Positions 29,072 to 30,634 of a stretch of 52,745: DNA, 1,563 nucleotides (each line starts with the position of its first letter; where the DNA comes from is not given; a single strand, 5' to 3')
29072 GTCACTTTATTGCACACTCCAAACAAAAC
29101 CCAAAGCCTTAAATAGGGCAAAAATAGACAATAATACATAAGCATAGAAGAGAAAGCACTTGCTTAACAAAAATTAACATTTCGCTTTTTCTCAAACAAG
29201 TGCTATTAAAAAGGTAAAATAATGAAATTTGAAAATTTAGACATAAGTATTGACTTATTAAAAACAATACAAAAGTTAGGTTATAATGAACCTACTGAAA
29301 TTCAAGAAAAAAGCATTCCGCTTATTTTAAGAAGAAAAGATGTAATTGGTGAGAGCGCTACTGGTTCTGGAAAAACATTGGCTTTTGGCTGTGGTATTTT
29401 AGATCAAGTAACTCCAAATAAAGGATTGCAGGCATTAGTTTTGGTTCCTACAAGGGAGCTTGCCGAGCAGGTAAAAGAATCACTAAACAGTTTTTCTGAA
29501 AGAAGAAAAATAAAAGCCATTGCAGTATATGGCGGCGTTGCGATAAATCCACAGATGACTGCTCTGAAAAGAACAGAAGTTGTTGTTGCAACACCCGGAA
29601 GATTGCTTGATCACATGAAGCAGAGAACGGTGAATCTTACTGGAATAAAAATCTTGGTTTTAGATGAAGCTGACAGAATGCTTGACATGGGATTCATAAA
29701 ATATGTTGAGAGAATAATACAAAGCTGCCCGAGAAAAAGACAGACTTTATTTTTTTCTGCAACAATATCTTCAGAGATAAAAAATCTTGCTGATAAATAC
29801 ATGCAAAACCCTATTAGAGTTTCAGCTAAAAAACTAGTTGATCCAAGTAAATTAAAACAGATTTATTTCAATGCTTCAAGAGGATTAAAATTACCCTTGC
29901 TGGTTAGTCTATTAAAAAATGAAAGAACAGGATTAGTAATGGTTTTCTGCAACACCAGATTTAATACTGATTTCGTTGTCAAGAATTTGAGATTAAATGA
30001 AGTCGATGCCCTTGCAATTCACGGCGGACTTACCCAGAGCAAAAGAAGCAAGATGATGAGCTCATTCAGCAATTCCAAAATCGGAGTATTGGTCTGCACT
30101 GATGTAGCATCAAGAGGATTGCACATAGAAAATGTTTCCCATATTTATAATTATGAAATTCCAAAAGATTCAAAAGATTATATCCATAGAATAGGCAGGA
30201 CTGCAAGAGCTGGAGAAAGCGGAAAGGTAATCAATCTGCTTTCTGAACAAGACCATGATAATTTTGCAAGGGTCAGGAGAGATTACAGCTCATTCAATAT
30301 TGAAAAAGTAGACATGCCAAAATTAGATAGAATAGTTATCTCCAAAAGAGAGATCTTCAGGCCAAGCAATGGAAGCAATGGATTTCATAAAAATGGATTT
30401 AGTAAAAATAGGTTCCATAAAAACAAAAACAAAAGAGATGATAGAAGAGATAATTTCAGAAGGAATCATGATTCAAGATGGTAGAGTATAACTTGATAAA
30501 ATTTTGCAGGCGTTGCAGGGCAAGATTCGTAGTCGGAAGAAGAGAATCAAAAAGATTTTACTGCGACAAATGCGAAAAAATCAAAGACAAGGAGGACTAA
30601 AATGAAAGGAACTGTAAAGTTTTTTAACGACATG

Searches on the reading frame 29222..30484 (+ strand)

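Call 94: search_protein_families(library=pfam, proteins=[window:29222-30484:+], max_evalue=0.00001)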
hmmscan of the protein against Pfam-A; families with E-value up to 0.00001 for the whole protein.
window:29222-30484:+ (420 aa): 3 families
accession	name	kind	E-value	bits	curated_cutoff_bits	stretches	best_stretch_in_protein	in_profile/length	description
PF00270.35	DEAD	-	1.5e-48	165.2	26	1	25-188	1-166/167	DEAD/DEAH box helicase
PF00271.37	Helicase_C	-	1.7e-31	109.1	23.5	1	223-331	2-110/110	Helicase conserved C-terminal domain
PF04851.21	ResIII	-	3.4e-12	47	22.5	1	37-183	22-163/164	Type III restriction enzyme, res subunit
